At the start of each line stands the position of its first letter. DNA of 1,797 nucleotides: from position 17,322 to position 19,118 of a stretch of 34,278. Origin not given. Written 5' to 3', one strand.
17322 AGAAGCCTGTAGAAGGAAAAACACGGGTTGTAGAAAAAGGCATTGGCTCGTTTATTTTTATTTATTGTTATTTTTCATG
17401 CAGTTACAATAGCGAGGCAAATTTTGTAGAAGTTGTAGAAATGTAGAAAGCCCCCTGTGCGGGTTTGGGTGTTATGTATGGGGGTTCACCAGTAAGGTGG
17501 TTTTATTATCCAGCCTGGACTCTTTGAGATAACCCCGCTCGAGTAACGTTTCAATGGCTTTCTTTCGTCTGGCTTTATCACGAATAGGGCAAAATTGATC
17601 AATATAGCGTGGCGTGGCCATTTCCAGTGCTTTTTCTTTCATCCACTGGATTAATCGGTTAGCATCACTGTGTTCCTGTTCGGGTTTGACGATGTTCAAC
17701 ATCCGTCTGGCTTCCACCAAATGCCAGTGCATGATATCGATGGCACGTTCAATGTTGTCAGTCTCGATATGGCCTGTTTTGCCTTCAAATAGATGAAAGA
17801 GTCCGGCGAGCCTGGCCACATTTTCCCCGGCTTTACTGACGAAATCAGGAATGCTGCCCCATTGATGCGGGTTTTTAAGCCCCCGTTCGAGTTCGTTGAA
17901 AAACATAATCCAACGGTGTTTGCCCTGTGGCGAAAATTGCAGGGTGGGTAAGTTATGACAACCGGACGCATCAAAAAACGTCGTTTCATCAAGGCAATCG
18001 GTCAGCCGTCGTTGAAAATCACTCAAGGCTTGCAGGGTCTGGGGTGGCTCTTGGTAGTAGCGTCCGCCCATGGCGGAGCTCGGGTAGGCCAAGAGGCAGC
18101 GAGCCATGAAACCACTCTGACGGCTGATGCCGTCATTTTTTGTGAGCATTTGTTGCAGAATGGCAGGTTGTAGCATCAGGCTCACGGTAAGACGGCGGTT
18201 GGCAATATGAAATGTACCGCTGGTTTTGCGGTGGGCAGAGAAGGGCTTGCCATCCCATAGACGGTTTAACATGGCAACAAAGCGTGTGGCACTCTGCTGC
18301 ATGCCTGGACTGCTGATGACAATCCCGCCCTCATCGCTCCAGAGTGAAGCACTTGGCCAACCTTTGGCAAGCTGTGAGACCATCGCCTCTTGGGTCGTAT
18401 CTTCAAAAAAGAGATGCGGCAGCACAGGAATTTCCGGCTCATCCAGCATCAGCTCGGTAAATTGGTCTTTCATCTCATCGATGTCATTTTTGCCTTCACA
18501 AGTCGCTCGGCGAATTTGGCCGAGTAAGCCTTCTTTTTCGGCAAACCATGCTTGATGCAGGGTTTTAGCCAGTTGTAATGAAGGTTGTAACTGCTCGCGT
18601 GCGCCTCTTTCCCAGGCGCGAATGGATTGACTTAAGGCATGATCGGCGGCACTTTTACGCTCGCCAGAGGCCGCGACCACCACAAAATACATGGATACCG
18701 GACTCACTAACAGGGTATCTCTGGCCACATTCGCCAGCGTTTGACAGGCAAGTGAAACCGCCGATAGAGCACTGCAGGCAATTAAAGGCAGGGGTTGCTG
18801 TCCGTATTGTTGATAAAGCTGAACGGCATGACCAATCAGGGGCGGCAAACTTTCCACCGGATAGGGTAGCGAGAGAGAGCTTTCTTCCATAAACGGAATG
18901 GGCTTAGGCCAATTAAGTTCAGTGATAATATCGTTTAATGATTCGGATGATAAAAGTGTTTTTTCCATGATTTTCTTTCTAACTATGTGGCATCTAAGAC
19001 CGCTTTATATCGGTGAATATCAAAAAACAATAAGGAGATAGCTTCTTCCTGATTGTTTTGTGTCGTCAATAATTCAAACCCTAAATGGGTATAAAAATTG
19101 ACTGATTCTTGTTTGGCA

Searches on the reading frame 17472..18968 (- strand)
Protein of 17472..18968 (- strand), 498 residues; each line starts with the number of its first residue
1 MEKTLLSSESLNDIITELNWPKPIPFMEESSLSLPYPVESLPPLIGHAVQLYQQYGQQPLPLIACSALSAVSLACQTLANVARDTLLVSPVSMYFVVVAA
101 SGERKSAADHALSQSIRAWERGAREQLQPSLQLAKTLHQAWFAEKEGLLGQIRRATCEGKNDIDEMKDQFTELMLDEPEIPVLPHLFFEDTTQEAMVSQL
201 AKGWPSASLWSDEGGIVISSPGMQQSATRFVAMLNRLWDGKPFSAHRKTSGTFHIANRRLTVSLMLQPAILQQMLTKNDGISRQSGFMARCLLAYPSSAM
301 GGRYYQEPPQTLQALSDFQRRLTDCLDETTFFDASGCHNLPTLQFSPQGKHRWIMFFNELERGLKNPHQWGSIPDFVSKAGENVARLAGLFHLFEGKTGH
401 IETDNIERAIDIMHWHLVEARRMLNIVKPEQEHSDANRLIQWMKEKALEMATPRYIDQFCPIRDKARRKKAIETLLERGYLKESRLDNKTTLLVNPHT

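Call 10: search_protein_families(library=pfam, proteins=[window:17472-18968:-])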
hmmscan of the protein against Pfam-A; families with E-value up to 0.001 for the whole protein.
window:17472-18968:- (498 aa): 1 family
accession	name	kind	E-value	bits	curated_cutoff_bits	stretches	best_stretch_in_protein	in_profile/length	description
PF13148.11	DUF3987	-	5.1e-94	315.9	27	1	57-424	1-362/364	Protein of unknown function (DUF3987)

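Call 29: find_encoding_contigs(protein=window:17472-18968:-, flank=10000, max_places=10)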
Protein window:17472-18968:- (498 aa): 1 contig read that carries it; 1 place shown.
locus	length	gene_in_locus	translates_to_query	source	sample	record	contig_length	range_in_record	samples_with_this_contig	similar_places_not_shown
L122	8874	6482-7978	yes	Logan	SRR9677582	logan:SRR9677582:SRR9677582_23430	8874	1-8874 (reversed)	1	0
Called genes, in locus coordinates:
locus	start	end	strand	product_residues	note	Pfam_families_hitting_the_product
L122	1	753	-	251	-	?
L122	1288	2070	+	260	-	-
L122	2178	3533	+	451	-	PF02384:N6_Mtase (weak), PF07669:Eco57I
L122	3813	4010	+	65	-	-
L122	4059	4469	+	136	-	PF00436:SSB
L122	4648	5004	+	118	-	-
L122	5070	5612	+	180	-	PF13302:Acetyltransf_3, PF13523:Acetyltransf_8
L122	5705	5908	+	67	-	-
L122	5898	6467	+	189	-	PF00583:Acetyltransf_1 (weak), PF13508:Acetyltransf_7, PF13673:Acetyltransf_10 (weak)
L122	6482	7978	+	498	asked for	PF13148:DUF3987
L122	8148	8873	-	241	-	?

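Call 33: find_homologous_proteins(query=window:17472-18968:-, max_evalue=1e-30)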
Query window:17472-18968:- (498 aa): 726 proteins with E <= 1e-30 among 8000 candidates; the best 120 are listed.
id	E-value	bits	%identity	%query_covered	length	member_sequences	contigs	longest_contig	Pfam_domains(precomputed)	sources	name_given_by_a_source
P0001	0.0e+0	1143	100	100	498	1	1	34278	PF13148.12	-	-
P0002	4.2e-274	928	83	98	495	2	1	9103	PF13148.12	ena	-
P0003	6.8e-239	811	71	98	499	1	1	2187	PF13148.12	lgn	-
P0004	1.7e-201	688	61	98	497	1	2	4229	PF13148.12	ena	-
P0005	1.1e-195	669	61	100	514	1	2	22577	PF13148.12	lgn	-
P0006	9.7e-193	659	59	97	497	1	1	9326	PF13148.12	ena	-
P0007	1.4e-192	659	59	97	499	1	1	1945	PF13148.12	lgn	-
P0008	3.9e-190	651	59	96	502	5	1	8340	PF13148.12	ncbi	-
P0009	1.2e-189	649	57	100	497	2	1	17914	PF13148.12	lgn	-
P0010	7.5e-189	646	60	96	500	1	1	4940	PF13148.12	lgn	-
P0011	1.2e-188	646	58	98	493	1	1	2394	PF13148.12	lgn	-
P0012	2.1e-188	645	57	98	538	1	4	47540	PF13148.12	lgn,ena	-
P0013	3.4e-188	644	59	97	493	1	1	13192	PF13148.12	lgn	-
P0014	9.7e-188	643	57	100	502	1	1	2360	PF13148.12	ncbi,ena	-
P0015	1.3e-187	642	57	97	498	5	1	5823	PF13148.12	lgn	-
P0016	1.6e-187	642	58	98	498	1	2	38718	PF13148.12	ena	-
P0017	2.2e-187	642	59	96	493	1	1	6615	PF13148.12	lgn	-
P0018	2.8e-187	641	58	99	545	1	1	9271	PF13148.12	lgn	-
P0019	4.8e-187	640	58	96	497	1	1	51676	PF13148.12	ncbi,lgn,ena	-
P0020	1.1e-186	639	57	99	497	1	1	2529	PF13148.12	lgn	-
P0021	1.9e-186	638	58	96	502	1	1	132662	PF13148.12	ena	-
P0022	2.3e-186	638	55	98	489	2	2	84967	PF13148.12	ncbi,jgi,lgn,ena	-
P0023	3.3e-186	638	57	100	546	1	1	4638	PF13148.12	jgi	jgi:hypothetical protein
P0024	6.9e-186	637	58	98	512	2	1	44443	PF13148.12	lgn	-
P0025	1.5e-185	636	57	97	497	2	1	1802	PF13148.12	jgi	jgi:hypothetical protein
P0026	2.3e-185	635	56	99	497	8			PF13148.12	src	-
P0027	2.7e-185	635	57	97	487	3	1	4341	PF13148.12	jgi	jgi:hypothetical protein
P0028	5.9e-185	634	58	98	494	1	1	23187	PF13148.12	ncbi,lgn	ncbi:hypothetical protein BH10PSE19_BH10PSE19_01760 [soil metagenome]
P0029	1.8e-184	632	57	97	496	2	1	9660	PF13148.12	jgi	-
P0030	3.2e-184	631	57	96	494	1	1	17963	PF13148.12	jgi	jgi:hypothetical protein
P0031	3.7e-184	631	56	99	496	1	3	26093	PF13148.12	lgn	-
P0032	6.0e-184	630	55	97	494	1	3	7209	PF13148.12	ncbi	-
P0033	6.3e-184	630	57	96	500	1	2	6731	PF13148.12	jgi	jgi:hypothetical protein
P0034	1.1e-183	629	57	97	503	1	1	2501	PF13148.12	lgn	-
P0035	1.3e-183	629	57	96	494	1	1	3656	PF13148.12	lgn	-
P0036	1.5e-183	629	58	97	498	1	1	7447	PF13148.12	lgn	-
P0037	2.2e-183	628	57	97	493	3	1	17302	PF13148.12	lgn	-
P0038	2.2e-183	628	57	96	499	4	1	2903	PF13148.12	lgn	-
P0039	3.1e-183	628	58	94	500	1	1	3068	PF13148.12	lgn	-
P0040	9.7e-183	626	57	97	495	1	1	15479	PF13148.12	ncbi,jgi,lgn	-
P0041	1.9e-182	625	57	96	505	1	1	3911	PF13148.12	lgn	-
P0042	1.4e-180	619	56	99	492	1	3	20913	PF13148.12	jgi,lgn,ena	-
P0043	2.9e-180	618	57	100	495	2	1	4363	PF13148.12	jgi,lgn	-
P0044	5.9e-180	617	57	97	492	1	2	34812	PF13148.12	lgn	-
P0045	7.6e-180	617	57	96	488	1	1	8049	PF13148.12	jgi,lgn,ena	-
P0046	1.1e-179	616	57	96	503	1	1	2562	PF13148.12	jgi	jgi:hypothetical protein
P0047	5.4e-179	614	55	97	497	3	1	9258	PF13148.12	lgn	-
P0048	1.2e-178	613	56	96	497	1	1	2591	PF13148.12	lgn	-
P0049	5.3e-178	611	56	96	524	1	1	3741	PF13148.12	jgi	-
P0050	2.7e-175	602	55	97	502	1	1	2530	PF13148.12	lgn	-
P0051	3.2e-175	601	54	99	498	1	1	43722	PF13148.12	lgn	-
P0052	3.6e-175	601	55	96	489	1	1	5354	PF13148.12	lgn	-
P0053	8.8e-175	600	54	99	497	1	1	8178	PF13148.12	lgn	-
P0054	1.7e-174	599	55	97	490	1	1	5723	PF13148.12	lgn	-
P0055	9.5e-174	597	56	96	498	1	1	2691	PF13148.12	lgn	-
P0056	1.5e-173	596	54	100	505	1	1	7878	PF13148.12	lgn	-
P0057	1.9e-173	596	54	98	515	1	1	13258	PF13148.12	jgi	jgi:hypothetical protein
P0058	3.2e-173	595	57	96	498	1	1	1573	PF13148.12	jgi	jgi:hypothetical protein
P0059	7.8e-173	594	55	96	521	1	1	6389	PF13148.12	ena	-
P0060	8.9e-173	593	54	98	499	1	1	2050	PF13148.12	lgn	-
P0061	5.4e-172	591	54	100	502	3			PF13148.12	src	-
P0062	1.5e-171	589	53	100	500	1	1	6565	PF13148.12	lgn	-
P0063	2.8e-171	588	52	97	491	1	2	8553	PF13148.12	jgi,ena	jgi:hypothetical protein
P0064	3.5e-171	588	55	96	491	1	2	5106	PF13148.12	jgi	jgi:hypothetical protein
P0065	4.3e-171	588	53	98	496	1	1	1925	PF13148.12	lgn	-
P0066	4.4e-171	588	53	97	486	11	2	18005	PF13148.12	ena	-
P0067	6.2e-171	587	53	100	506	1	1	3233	PF13148.12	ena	-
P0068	8.6e-171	587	53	96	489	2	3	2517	PF13148.12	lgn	-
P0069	1.2e-170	586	53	98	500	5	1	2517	PF13148.12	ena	-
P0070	1.3e-170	586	53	99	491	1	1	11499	PF13148.12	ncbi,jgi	jgi:hypothetical protein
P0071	1.8e-170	586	52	100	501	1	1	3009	PF13148.12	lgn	-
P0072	4.0e-170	585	53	97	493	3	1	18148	PF13148.12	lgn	-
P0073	5.1e-170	584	53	96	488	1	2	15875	PF13148.12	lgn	-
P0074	1.3e-169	583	53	97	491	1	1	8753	PF13148.12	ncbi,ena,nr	ncbi:MAG: DUF3987 domain-containing protein [Gammaproteobacteria bacterium]|nr:DUF3987 domain-contai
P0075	1.8e-169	582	54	97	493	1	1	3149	PF13148.12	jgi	-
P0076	1.8e-169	582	52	97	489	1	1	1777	PF13148.12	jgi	jgi:hypothetical protein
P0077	2.3e-169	582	58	91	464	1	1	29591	PF13148.12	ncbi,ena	-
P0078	5.0e-169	581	52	97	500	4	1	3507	PF13148.12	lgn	-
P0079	6.2e-169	581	52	100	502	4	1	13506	PF13148.12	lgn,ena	-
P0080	6.7e-169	581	53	97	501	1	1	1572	PF13148.12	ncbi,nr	ncbi:MAG: DUF3987 domain-containing protein [Gammaproteobacteria bacterium]|nr:DUF3987 domain-contai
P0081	1.3e-168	580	53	96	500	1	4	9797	PF13148.12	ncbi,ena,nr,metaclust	ncbi:MAG: hypothetical protein A3F11_06335 [Gammaproteobacteria bacterium RIFCSPHIGHO2_12_FULL_37_14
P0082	2.5e-168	579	54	96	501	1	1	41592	PF13148.12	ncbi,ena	-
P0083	1.1e-167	577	52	96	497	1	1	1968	PF13148.12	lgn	-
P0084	3.7e-167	575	51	100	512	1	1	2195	PF13148.12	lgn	-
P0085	4.3e-167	575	52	99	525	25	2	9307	PF13148.12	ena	-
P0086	4.8e-167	575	53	96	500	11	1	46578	PF13148.12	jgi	jgi:hypothetical protein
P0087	5.5e-167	574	55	93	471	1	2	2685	PF13148.12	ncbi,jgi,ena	jgi:transcriptional regulator with XRE-family HTH domain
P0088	5.6e-167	574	51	97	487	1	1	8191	PF13148.12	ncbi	-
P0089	1.2e-166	573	52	100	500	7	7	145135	PF13148.12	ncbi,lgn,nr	ncbi:TPA: DUF3987 domain-containing protein [Legionella pneumophila]|nr:DUF3987 domain-containing pr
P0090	1.5e-166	573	53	96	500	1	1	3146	PF13148.12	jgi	-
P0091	8.5e-166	570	52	97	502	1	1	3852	PF13148.12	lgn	-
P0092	1.2e-165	570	52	96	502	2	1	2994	PF13148.12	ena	-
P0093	2.7e-165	569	52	97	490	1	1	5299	PF13148.12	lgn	-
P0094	2.7e-165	569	52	96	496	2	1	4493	PF13148.12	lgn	-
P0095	3.3e-165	568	52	96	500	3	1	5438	PF13148.12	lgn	-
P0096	3.6e-165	568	52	97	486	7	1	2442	PF13148.12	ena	-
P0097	4.2e-165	568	51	95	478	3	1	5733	PF13148.12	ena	-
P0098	4.7e-165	568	53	99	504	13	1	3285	PF13148.12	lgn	-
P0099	4.9e-165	568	52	96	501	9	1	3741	PF13148.12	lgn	-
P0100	5.5e-165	568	52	96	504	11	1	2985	PF13148.12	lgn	-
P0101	1.3e-164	566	52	100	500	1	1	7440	PF13148.12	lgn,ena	-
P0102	1.5e-164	566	52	97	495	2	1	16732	PF13148.12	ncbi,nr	ncbi:MAG: DUF3987 domain-containing protein [Rickettsiaceae bacterium]|nr:DUF3987 domain-containing 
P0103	1.7e-164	566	52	96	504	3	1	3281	PF13148.12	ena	-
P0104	2.4e-164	566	52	96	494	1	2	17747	PF13148.12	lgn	-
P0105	3.2e-164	565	52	96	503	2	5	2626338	PF13148.12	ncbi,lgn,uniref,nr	ncbi:DUF3987 domain-containing protein [Legionella geestiana]|uniref:YfjI family protein n=1 Tax=Leg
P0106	3.2e-164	565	51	98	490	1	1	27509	PF13148.12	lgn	-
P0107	4.9e-164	565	52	100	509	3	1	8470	PF13148.12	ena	-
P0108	6.1e-164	564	53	96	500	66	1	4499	PF13148.12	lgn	-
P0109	6.2e-164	564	52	99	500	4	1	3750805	PF13148.12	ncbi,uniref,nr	ncbi:hypothetical protein TUM19329_01220 [Legionella antarctica]|uniref:5' DNA primase TraC n=1 Tax=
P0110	7.4e-164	564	51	97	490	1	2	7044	PF13148.12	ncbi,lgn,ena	-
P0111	1.1e-163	563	51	97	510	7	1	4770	PF13148.12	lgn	-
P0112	1.1e-163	563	54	96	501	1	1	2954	PF13148.12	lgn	-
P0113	1.5e-163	563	52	97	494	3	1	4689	PF13148.12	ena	-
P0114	2.3e-163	562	52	96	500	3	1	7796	PF13148.12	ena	-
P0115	2.6e-163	562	52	97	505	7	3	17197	PF13148.12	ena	-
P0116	3.5e-163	562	53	96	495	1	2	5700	PF13148.12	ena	-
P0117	4.8e-163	561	52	99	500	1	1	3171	PF13148.12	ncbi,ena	-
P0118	6.7e-163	561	52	98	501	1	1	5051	PF13148.12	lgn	-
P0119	7.3e-163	561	52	93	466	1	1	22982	PF13148.12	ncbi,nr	ncbi:MAG: DUF3987 domain-containing protein [Burkholderiales bacterium]|nr:DUF3987 domain-containing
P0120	9.4e-163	560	51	96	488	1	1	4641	PF13148.12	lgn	-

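Call 34: find_encoding_contigs(protein=P0002, flank=10000, max_places=4)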
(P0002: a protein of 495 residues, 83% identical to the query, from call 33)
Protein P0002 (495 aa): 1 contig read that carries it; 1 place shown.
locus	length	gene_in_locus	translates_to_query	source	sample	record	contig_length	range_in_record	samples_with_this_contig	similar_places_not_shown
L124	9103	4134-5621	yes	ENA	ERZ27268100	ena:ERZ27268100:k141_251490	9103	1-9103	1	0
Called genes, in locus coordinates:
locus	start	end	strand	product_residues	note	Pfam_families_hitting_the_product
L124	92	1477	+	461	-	PF02384:N6_Mtase, PF07669:Eco57I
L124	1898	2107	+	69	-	-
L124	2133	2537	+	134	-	PF00436:SSB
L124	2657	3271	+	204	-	-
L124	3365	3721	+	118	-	-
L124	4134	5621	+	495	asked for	PF13148:DUF3987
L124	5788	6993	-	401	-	PF08448:PAS_4, PF13426:PAS_9 (weak), PF02518:HATPase_c, PF14501:HATPase_c_5 (weak)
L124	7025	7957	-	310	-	-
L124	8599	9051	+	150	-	PF00011:HSP20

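Call 38: find_encoding_contigs(protein=P0005, flank=10000, max_places=3)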
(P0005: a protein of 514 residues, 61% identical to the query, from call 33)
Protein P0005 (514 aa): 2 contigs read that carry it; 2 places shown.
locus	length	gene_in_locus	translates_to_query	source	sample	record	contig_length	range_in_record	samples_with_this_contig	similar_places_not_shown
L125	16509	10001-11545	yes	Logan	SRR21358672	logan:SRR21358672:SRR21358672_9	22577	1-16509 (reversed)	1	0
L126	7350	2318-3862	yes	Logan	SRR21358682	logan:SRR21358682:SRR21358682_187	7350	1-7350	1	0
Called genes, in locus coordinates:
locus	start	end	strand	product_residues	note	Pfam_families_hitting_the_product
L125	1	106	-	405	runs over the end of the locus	-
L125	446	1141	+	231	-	-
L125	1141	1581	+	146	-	PF13279:4HBT_2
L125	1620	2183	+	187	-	-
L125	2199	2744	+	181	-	PF25084:LbH_EIF2B (weak), PF25087:GMPPB_C (weak), PF00132:Hexapep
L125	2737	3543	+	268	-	PF22814:WelO5, PF13640:2OG-FeII_Oxy_3 (weak)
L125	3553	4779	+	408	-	PF07690:MFS_1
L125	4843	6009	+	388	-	PF01494:FAD_binding_3, PF07992:Pyr_redox_2 (faint)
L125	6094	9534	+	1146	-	-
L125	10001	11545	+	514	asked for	PF13148:DUF3987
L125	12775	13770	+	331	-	PF01656:CbiA, PF06564:CBP_BcsQ, PF09140:MipZ (weak), PF13614:AAA_31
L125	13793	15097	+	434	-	-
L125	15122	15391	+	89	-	-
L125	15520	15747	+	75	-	-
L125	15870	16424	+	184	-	PF10543:ORF6N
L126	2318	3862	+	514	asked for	PF13148:DUF3987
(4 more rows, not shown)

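Call 39: find_encoding_contigs(protein=P0012, flank=10000, max_places=3)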
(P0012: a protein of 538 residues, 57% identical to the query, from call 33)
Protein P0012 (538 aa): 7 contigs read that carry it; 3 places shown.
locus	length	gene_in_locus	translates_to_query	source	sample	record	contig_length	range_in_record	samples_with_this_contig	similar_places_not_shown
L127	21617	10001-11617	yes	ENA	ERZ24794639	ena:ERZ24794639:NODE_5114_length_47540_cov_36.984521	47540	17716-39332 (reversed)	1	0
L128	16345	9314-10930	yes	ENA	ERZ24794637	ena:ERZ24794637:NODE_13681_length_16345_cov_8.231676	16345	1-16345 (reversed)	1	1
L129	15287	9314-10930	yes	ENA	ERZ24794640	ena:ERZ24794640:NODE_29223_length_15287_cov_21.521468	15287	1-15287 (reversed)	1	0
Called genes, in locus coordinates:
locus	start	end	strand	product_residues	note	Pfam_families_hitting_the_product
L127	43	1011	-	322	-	-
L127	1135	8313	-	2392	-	PF03389:MobA_MobL, PF13245:AAA_19, PF13604:AAA_30, PF23639:DUF7146, PF13362:Toprim_3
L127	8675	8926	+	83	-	-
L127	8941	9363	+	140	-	PF06412:TraD (faint)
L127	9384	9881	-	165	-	PF10502:Peptidase_S26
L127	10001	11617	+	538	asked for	PF13148:DUF3987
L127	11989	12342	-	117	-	-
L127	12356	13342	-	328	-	PF02195:ParB_N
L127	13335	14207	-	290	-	PF01656:CbiA, PF09140:MipZ (faint), PF13614:AAA_31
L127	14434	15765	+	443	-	PF01051:Rep3_N, PF21205:Rep3_C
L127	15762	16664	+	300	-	PF02195:ParB_N, PF17762:HTH_ParB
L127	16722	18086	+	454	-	PF04326:SLFN_AlbA_2, PF13749:HATPase_c_4, PF08279:HTH_11 (weak), PF13412:HTH_24 (weak)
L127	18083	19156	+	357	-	PF00478:IMPDH (faint), PF01070:FMN_dh (faint), PF03060:NMO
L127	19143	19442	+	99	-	PF03795:YCII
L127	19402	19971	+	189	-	PF22016:DUF6933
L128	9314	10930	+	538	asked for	PF13148:DUF3987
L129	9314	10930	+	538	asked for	PF13148:DUF3987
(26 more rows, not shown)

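Call 40: find_encoding_contigs(protein=P0016, flank=10000, max_places=3)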
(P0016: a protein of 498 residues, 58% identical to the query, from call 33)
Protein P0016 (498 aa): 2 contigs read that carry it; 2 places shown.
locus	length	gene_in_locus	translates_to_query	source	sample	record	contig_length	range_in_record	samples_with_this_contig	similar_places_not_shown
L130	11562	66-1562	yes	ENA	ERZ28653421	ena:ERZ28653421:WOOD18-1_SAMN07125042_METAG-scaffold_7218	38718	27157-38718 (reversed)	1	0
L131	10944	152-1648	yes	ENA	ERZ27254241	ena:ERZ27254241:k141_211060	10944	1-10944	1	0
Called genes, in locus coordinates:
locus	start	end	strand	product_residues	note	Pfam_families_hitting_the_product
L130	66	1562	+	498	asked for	PF13148:DUF3987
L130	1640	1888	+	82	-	PF05406:WGR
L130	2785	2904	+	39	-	-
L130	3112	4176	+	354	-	PF01656:CbiA, PF06564:CBP_BcsQ, PF13614:AAA_31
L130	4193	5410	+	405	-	-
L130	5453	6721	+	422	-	PF01425:Amidase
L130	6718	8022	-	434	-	PF02592:Vut_1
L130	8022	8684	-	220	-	PF13443:HTH_26, PF01381:HTH_3, PF00717:Peptidase_S24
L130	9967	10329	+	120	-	-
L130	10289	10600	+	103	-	-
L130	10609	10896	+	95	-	PF07178:TraL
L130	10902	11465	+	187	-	PF05309:TraE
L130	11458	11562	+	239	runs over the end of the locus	PF06586:TraK_N, PF23536:TraK_C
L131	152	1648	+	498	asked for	PF13148:DUF3987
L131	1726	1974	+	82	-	PF05406:WGR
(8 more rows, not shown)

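Call 50: search_dna_similar(query=window:17472-18968:-, collection=plasmids, mode=protein, max_rows=40, max_evalue=1e-50)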
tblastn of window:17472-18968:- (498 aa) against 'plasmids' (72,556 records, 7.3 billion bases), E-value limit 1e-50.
Records with a match: 25; places in all: 27; records where one place covers at least 80% of the query: 25.
Best place of each record, by identity: <60% 25.
By first word of the organism name: Legionella 25.
By predicted mobility (MOB-suite, as given by PLSDB): conjugative 21; non-mobilizable 4.
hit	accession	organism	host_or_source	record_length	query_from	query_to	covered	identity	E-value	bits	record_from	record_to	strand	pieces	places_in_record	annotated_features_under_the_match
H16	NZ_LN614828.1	Legionella fallonii LLAP-10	-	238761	1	496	100%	52.0%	4e-152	487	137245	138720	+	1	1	YfjI family protein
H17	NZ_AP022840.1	Legionella antarctica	-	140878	19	496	96%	52.9%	6e-154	492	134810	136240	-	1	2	YfjI family protein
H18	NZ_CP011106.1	Legionella pneumophila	Homo sapiens,sputum sample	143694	12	496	97%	52.0%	2e-147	473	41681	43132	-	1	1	YfjI family protein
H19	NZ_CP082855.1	Legionella anisa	-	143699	12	496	97%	52.0%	2e-147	473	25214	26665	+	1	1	YfjI family protein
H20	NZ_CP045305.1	Legionella longbeachae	Homo sapiens,Sputum sample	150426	12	496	97%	52.0%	2e-147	473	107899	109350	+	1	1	YfjI family protein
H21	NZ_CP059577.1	Legionella sp. PC997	Biofilm - potable water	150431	12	496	97%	52.0%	2e-147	473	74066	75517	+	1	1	YfjI family protein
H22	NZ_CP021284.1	Legionella pneumophila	Homo sapiens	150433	12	496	97%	52.0%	2e-147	473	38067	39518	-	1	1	YfjI family protein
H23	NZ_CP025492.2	Legionella sainthelensi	Homo sapiens,Clinical ...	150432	12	496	97%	52.0%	2e-147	473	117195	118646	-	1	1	YfjI family protein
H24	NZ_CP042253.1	Legionella longbeachae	Homo sapiens,lung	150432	12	496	97%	52.0%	2e-147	473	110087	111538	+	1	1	YfjI family protein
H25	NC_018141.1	Legionella pneumophila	-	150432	12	496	97%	52.0%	2e-147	473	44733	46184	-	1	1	YfjI family protein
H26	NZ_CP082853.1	Legionella anisa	-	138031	18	496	96%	52.4%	6e-147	472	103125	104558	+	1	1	YfjI family protein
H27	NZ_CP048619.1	Legionella pneumophila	-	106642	18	496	96%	52.2%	1e-146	471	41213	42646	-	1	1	YfjI family protein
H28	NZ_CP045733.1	Legionella sp. MW5194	Water,water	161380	12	496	97%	51.5%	1e-146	471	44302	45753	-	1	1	YfjI family protein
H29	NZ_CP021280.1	Legionella pneumophila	protozoa,bulk water sample from a shower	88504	16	496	97%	51.8%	8e-143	460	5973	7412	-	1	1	YfjI family protein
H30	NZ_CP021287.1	Legionella pneumophila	Homo sapiens,human lung tissue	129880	18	496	96%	51.8%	3e-145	467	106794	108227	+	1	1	YfjI family protein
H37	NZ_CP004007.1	Legionella oakridgensis ATCC 33761 = DSM 21215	-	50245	18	497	96%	51.1%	3e-138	447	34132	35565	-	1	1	YfjI family protein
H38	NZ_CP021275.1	Legionella pneumophila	Homo sapiens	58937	19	497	96%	50.6%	3e-137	444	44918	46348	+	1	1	YfjI family protein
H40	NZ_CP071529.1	Legionella lytica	Acanthamoeba castellanii,bacterial ...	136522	20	497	96%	50.6%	4e-137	444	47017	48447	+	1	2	YfjI family protein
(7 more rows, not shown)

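Call 51: get_annotated_region(hit=H37, flank=9000)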
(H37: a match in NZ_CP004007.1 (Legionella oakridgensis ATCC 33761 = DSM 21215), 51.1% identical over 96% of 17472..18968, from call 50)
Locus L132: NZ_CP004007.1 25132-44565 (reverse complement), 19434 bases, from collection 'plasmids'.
description: Legionella oakridgensis ATCC 33761 = DSM 21215 plasmid unnamed, complete sequence
organism: Legionella oakridgensis ATCC 33761 = DSM 21215 (NCBI taxid 1268635)
taxonomy: Bacteria; Pseudomonadota; Gammaproteobacteria; Legionellales; Legionellaceae; Legionella; Legionella oakridgensis; Legionella oakridgensis ATCC 33761 = DSM 21215
host: -; source: -; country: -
typing (MOB-suite, as given by PLSDB): conjugative; replicon rep_cluster_522; relaxase MOBF; mating-pair formation MPF_F
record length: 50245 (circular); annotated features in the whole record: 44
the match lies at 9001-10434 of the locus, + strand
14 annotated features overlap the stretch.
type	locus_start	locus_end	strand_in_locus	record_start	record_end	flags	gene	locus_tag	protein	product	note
CDS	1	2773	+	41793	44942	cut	-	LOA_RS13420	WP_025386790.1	CusA/CzcA family heavy metal efflux RND transporter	-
CDS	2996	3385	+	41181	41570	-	-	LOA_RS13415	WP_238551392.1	DUF305 domain-containing protein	-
CDS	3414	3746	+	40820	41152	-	-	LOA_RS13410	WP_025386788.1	four-helix bundle copper-binding protein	-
CDS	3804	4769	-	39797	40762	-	-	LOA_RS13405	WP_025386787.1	arsenic resistance protein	-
CDS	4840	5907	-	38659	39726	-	-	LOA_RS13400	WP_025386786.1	DMT family transporter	GO:0055085 - transmembrane transport [Evidence IEA]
CDS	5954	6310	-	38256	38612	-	-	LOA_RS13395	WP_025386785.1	DsrE family protein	-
CDS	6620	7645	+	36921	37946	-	-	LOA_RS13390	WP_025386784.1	site-specific integrase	GO:0015074 - DNA integration [Evidence IEA]; GO:0006310 - DNA recombination [Evidence IEA]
CDS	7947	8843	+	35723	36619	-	-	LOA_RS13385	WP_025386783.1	ORF6N domain-containing protein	-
CDS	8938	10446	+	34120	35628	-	-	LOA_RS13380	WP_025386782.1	YfjI family protein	-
CDS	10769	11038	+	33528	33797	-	-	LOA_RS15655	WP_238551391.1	DUF3644 domain-containing protein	-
CDS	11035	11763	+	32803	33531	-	-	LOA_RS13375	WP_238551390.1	DUF3644 domain-containing protein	-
CDS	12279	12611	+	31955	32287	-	-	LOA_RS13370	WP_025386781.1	hypothetical protein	-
CDS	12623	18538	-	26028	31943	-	mobF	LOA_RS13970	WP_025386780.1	MobF family relaxase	-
CDS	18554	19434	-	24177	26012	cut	traD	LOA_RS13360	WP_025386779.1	type IV conjugative transfer system coupling protein TraD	-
